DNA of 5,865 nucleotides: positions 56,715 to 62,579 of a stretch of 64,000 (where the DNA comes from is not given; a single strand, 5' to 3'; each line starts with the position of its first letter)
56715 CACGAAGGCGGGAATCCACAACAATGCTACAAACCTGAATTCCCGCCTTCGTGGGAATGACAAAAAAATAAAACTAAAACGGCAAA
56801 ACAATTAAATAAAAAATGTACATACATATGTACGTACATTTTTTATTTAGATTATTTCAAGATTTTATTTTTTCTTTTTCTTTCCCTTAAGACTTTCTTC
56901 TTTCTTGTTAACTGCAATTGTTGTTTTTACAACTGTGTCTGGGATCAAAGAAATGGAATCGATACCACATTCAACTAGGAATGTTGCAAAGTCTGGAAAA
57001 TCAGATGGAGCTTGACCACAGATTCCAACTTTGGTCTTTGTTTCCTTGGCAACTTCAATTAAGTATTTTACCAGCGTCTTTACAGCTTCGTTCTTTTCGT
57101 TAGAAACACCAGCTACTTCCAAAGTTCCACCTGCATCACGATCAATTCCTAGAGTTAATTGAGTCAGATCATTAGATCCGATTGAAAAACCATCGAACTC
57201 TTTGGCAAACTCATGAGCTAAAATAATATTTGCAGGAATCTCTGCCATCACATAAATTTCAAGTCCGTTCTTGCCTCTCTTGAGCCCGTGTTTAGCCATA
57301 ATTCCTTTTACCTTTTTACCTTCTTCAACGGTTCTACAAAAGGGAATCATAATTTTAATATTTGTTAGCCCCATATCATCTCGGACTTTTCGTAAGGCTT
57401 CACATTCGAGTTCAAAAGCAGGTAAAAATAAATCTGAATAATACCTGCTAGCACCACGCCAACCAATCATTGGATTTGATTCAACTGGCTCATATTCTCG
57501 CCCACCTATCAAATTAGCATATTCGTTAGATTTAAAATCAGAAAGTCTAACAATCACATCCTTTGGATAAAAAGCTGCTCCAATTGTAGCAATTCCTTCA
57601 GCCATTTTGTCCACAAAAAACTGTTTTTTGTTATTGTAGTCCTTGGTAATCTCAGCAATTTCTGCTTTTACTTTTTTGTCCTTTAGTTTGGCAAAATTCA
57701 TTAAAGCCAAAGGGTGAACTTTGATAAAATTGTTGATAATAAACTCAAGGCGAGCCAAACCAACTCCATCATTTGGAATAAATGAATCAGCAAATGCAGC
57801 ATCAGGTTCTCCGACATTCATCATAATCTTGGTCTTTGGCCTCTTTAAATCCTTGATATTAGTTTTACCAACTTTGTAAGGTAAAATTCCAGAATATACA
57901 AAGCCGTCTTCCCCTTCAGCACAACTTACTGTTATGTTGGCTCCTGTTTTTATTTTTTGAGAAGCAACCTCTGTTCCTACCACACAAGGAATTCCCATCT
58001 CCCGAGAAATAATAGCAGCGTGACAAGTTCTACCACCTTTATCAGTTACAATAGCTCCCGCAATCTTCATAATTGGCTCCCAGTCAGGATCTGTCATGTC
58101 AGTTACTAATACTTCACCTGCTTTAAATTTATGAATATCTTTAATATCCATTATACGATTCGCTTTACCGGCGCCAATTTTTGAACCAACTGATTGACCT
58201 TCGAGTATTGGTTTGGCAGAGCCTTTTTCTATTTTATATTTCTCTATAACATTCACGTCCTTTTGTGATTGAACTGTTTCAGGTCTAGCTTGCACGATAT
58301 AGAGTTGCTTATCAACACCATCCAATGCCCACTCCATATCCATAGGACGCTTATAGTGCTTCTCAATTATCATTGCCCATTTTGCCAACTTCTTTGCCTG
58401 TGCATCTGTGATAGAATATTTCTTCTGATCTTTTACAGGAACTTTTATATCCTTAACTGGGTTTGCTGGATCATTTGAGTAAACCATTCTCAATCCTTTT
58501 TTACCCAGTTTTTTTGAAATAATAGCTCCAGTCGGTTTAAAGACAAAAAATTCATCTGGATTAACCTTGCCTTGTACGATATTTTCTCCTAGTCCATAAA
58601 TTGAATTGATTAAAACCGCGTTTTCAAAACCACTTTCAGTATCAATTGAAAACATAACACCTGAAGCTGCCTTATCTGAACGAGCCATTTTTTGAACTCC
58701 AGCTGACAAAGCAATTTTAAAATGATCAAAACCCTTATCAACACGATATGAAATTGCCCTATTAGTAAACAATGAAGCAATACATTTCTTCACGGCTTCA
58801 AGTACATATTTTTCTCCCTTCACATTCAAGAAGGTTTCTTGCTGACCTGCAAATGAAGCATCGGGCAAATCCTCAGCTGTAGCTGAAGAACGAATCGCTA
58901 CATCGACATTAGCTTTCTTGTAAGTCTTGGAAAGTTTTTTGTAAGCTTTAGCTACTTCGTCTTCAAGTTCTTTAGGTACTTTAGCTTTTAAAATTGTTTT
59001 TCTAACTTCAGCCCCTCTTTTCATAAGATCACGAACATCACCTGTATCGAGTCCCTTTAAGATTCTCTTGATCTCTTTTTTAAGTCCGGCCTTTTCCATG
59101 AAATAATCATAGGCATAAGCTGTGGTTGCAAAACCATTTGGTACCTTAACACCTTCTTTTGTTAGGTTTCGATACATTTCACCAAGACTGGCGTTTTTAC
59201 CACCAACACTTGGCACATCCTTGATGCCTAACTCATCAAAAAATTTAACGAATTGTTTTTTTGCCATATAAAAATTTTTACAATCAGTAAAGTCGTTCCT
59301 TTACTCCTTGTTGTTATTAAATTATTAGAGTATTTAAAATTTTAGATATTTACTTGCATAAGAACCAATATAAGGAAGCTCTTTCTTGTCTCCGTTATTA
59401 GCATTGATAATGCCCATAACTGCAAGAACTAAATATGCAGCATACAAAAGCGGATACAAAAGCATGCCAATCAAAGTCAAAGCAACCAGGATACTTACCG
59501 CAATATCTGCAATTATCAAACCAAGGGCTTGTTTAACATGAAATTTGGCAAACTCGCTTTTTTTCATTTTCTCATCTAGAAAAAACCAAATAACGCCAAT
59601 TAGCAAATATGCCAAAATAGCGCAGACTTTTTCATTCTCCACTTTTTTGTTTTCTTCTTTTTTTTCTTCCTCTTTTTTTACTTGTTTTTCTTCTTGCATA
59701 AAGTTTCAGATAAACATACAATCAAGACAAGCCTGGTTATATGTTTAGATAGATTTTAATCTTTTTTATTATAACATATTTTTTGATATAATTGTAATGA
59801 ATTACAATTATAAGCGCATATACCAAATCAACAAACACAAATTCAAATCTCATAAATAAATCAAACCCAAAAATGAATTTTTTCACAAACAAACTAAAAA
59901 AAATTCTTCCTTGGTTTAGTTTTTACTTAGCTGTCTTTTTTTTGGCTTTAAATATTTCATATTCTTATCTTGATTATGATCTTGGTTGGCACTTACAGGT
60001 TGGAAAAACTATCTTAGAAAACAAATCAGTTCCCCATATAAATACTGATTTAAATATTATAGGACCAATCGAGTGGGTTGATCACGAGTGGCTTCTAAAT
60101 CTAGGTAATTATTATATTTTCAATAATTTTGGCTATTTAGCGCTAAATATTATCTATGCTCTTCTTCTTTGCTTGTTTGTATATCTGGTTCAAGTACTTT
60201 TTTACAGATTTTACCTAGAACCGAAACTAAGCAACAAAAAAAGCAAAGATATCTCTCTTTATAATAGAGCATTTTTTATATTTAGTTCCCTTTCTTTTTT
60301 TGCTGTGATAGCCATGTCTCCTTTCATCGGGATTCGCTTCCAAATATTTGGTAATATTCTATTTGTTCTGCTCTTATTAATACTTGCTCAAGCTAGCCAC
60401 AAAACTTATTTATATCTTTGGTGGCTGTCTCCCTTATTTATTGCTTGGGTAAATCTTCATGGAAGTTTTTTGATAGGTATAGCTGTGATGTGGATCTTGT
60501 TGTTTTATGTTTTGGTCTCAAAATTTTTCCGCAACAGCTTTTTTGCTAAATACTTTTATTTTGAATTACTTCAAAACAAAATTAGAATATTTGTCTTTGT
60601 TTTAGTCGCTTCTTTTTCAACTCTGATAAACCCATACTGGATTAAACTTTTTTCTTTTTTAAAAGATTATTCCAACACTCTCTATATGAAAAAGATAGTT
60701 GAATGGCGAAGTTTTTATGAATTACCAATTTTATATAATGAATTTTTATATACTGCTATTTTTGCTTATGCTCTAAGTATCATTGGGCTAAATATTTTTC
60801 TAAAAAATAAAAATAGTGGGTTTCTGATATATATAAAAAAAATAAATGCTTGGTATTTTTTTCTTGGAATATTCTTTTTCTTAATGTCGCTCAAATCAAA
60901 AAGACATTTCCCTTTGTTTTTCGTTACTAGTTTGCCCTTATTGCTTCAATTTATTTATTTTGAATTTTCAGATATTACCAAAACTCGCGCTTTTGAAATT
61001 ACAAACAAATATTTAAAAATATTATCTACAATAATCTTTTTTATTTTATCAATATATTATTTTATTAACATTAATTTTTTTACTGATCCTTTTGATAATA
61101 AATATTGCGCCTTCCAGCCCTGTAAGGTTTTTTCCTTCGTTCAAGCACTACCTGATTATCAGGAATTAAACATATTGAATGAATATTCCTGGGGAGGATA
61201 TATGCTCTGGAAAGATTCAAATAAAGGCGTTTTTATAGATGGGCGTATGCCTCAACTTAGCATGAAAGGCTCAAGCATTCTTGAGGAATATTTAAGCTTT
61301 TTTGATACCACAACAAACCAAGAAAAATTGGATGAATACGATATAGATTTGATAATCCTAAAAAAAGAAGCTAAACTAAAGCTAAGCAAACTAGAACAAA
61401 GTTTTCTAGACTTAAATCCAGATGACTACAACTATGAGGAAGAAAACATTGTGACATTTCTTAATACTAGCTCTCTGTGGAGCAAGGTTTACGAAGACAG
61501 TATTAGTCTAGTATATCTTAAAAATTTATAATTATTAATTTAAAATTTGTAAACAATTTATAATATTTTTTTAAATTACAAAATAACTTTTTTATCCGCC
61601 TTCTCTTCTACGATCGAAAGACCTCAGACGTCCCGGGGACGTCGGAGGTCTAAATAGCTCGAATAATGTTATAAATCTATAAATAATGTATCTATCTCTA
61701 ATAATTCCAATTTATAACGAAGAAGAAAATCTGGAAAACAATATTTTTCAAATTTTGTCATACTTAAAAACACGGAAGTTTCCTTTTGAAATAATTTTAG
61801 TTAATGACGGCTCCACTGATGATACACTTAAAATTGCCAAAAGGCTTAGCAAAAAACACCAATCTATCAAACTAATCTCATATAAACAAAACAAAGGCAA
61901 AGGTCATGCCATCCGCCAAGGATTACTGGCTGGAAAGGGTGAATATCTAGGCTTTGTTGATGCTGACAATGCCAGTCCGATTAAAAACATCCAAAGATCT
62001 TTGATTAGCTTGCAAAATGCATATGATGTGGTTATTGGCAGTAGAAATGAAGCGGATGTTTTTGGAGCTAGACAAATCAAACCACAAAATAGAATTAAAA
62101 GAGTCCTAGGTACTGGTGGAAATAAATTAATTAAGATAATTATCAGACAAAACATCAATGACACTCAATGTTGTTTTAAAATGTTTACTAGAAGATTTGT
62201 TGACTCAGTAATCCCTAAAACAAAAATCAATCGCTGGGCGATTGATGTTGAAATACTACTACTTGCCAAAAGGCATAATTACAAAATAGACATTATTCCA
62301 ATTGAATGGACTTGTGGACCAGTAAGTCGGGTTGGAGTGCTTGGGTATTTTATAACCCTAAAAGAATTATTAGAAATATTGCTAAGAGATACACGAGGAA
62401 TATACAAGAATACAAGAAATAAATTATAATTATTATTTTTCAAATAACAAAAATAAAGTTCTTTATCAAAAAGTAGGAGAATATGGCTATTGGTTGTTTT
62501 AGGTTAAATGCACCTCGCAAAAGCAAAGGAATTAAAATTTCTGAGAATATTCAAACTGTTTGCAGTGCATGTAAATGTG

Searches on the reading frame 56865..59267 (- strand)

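Call 10: search_protein_families(library=pfam, proteins=[window:56865-59267:-], max_evalue=0.00001)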
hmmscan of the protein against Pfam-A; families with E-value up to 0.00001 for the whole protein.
window:56865-59267:- (800 aa): 3 families
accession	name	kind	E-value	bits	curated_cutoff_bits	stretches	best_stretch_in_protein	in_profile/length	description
PF01326.24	PPDK_N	-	2.6e-127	425.1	27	1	19-343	2-323/328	Pyruvate phosphate dikinase, AMP/ATP-binding domain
PF02896.24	PEP-utilizers_C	-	3.8e-57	194.1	22.8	1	477-788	18-290/293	PEP-utilising enzyme, PEP-binding domain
PF00391.29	PEP-utilizers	-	2.9e-25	88.1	23.1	1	381-452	1-72/72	PEP-utilising enzyme, mobile domain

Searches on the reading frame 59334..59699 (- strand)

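Call 10: search_protein_families(library=pfam, proteins=[window:59334-59699:-], max_evalue=0.00001)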
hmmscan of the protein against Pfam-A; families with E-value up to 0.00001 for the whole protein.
window:59334-59699:- (121 aa): 1 family
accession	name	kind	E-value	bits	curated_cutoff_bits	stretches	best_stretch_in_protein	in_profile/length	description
PF09685.15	DUF4870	-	2.3e-06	28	25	1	36-110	28-102/107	Domain of unknown function (DUF4870)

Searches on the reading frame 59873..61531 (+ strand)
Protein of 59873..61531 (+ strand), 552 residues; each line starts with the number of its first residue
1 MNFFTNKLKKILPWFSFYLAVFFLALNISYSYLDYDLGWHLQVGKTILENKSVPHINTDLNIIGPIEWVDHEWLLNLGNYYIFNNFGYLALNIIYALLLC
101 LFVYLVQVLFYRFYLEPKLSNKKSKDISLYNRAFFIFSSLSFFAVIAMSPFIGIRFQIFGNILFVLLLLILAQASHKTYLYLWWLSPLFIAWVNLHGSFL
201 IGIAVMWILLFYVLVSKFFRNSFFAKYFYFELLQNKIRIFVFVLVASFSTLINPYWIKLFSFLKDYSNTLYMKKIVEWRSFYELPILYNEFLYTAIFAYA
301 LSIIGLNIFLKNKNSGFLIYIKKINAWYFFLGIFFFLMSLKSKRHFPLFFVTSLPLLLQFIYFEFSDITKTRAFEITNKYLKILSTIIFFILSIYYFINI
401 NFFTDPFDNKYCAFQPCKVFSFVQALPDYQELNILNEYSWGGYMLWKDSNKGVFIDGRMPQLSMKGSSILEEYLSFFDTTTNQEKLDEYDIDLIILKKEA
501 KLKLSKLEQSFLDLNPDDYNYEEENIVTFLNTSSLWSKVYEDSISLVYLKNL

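Call 10: search_protein_families(library=pfam, proteins=[window:59873-61531:+], max_evalue=0.00001)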
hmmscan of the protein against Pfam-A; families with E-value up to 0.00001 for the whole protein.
window:59873-61531:+ (552 aa): 0 families

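Call 27: search_protein_families(library=pfam, proteins=[window:59873-61531:+], max_evalue=0.05)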
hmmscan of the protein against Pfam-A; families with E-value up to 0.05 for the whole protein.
window:59873-61531:+ (552 aa): 0 families

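Call 70: search_protein_families(library=ncbifam, proteins=[window:59873-61531:+], max_evalue=1)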
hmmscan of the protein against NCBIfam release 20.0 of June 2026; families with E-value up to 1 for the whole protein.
window:59873-61531:+ (552 aa): 2 families
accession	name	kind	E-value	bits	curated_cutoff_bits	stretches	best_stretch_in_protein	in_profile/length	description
TIGR03547.1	muta_rot_YjhT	subfamily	0.021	13.9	256.35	1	476-539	122-183/346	YjhT family mutarotase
NF010730.0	PRK14131.1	subfamily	0.096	11.4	416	1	473-539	148-212/384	N-acetylneuraminate epimerase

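Call 71: search_solved_structures(query=window:59873-61531:+, max_evalue=10)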
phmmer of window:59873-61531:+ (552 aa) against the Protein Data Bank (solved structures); distinct sequences matched with E-value up to 10: 0.

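Call 72: find_homologous_proteins(query=window:59873-61531:+, max_evalue=1e-10)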
Query window:59873-61531:+ (552 aa): 269 proteins with E <= 1e-10 among 8000 candidates; the best 120 are listed.
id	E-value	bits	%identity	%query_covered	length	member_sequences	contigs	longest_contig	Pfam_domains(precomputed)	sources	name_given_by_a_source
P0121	0.0e+0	1192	99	100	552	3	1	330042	-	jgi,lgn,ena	-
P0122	4.1e-123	430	44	97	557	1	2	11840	-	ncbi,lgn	-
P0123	8.2e-115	403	41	97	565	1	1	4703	-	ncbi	-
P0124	2.5e-114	401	41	97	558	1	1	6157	-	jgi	jgi:hypothetical protein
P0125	1.1e-113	399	40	97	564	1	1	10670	-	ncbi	-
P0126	1.2e-111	392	40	93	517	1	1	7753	-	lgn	-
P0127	4.9e-111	390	40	97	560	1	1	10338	-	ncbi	-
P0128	1.3e-105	373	38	97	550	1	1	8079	-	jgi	jgi:hypothetical protein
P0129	2.1e-101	359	39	95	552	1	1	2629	-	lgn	-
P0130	1.8e-100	356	37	97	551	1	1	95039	-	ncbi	-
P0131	1.1e-99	353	39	98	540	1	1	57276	-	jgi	-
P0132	3.4e-99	351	38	98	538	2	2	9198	-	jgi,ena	-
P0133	3.5e-97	345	37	98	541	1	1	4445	-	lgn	-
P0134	6.6e-97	344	40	94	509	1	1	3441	-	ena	-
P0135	1.4e-96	343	37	98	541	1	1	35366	-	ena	-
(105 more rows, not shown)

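Call 81: predict_structure(alignment_id=A3)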
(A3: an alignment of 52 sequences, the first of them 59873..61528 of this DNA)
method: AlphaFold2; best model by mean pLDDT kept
length: 552 residues; sequences in the alignment: 52
mean_pLDDT: 89.8   pTM: 0.91
mean pLDDT of the five models: 89.8, 88.4, 87.6, 86.7, 86.7
residues with pLDDT >= 90: 363; 70-90: 160; 50-70: 24; < 50: 5
segments of 3 or more residues with pLDDT < 50: 122-125
pLDDT, mean of each block of 10 residues (from residue 1): 80 96 97 90 96 89 80 96 97 98 96 69 54 88 96 95 97 87 97 96 97 91 91 85 97 94 83 88 90 96 93 81 90 97 96 93 78 83 95 98 85 82 93 92 92 83 86 89 93 91 87 84 80 96 95 85
secondary structure, 60 per line:
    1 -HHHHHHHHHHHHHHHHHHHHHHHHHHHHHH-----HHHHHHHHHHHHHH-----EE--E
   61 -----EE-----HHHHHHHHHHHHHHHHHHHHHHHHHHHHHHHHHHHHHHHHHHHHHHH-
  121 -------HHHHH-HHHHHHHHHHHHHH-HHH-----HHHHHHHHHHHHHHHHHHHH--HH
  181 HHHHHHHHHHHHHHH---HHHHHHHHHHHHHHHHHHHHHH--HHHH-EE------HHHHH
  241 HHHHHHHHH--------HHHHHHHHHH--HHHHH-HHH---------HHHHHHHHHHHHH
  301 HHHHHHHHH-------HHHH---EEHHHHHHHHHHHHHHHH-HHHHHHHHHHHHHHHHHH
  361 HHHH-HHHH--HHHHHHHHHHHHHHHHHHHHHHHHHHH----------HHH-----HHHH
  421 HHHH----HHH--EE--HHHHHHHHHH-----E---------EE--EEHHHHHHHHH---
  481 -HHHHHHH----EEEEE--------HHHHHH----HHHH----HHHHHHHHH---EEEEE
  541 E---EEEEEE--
elements in order: H2-31 H37-50 H73-119 H128-132 H134-147 H157-176 H179-195 H199-220 H223-226 H236-249 H258-267 H270-274 H288-309 H317-320 H326-341 H343-364 H366-369 H372-398 H417-424 H438-447 H469-477 H482-488 E493-497 H506-511 H516-519 H524-532 E536-541 E545-550
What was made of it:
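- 59873..61531 (+): Candidate partner (tentative): 552-aa GT-C-fold glycosyltransferase, 43.5 kb from the array here. AF2 pLDDT 89.8 (call 81).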

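Call 83: fold_search(model_id=the predicted structure, library=pdb)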
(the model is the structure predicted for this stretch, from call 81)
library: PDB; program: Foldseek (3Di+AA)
matches with E <= 10: 251; with E <= 0.001: 10
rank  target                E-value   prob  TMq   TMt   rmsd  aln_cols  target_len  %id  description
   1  7zlg_A                2.0e-06  1.00  0.45  0.39  13.3       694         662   12  Cryo-EM structure of C-mannosyltransferase CeDPY19, in complex with acceptor peptide and bound to CMT2-Fab and anti-Fa (released 2023-01-11)
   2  7zli_A                1.7e-05  1.00  0.47  0.40  12.8       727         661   11  Cryo-EM structure of C-mannosyltransferase CeDPY19, in complex with Dol25-P-Man and bound to CMT2-Fab and anti-Fab nan (released 2023-01-11)
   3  6ftg_5                1.8e-05  1.00  0.55  0.48  12.4       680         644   11  Subtomogram average of OST-containing ribosome-translocon complexes from canine rough microsomal membranes (released 2018-03-21)
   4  7zlh_A                1.8e-05  1.00  0.48  0.42  12.8       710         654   11  Cryo-EM structure of C-mannosyltransferase CeDPY19, in apo state, bound to CMT2-Fab and anti-Fab nanobody (released 2023-01-11)
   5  8agc_A                2.1e-05  1.00  0.53  0.44  15.8       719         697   10  Structure of yeast oligosaccharylransferase complex with lipid-linked oligosaccharide and non-acceptor peptide bound (released 2022-12-07)
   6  6s7t_A                3.0e-05  1.00  0.56  0.45  15.9       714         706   10  Cryo-EM structure of human oligosaccharyltransferase complex OST-B (released 2019-12-18)
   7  3wak                  1.1e-04  1.00  0.48  0.33  12.9       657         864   10  Crystal structure of the Archaeoglobus fulgidus oligosaccharyltransferase (O29867_ARCFU) in the apo form (released 2013-10-30)
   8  8pn9_A                1.1e-04  1.00  0.57  0.49  12.2       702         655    9  Structure of human oligosaccharyltransferase OST-A complex bound to NGI-1 (released 2024-05-08)
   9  6s7o_A                1.1e-04  1.00  0.53  0.46  12.5       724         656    9  Cryo-EM structure of human oligosaccharyltransferase complex OST-A (released 2019-12-18)
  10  8b6l_I                1.2e-04  1.00  0.53  0.44  14.0       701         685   11  Subtomogram average of the human Sec61-TRAP-OSTA-translocon (released 2022-12-07)
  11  9s6s_A                1.1e-02  0.99  0.41  0.41  10.9       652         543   11  Ternary cryo-EM structure of human ALG9 with Dol25-PP-GlcNAc2Man6, Dol25-P-Man and Fab (released 2026-03-18)
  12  3vu0_A                2.1e-02  1.00  0.18  0.56   6.0       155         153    9  Crystal structure of the C-terminal globular domain of oligosaccharyltransferase (AfAglB-S2, AF_0040, O30195_ARCFU) fr (released 2013-01-23)
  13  3vu0_C                3.5e-02  1.00  0.19  0.57   6.0       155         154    9  Crystal structure of the C-terminal globular domain of oligosaccharyltransferase (AfAglB-S2, AF_0040, O30195_ARCFU) fr (released 2013-01-23)
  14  3vu0_B                7.3e-02  1.00  0.18  0.54   6.0       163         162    8  Crystal structure of the C-terminal globular domain of oligosaccharyltransferase (AfAglB-S2, AF_0040, O30195_ARCFU) fr (released 2013-01-23)
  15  9iqg_B                9.8e-02  0.12  0.08  0.08  24.8       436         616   11  Cryo-EM structure of MsRv1273c/72c from Mycobacterium smegmatis in the ATP|ADP+Vi-bound Occ (Vi) state (released 2025-05-14)
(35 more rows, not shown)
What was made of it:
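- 59873..61531 (+): Foldseek matches DPY19, STT3 and AglB at E 2e-6 to 1e-4 (call 83).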

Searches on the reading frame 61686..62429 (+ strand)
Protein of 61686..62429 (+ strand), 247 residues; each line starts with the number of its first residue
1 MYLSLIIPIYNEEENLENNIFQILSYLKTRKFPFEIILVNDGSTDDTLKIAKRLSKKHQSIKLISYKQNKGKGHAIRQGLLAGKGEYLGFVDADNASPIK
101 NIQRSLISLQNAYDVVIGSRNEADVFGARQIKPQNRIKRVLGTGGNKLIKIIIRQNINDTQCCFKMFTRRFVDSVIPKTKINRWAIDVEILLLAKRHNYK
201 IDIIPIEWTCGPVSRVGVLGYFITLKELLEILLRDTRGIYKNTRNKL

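Call 10: search_protein_families(library=pfam, proteins=[window:61686-62429:+], max_evalue=0.00001)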
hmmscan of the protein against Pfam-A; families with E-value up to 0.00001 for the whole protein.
window:61686-62429:+ (247 aa): 3 families
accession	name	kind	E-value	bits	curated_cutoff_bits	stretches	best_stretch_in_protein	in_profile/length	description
PF00535.33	Glycos_transf_2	-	4.7e-29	101.9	23.3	1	4-173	1-165/168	Glycosyl transferase family 2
PF10111.15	Glyco_tranf_2_2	-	1.2e-08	35.2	27.3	1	4-99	1-96/276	Glycosyltransferase like family 2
PF13641.12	Glyco_tranf_2_3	-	2e-07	31.7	27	1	3-114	3-117/230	Glycosyltransferase like family 2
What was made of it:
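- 61686..62429 (+): GT2 glycosyltransferase next to the GT-C gene (tentative partner). PF00535 (call 10).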
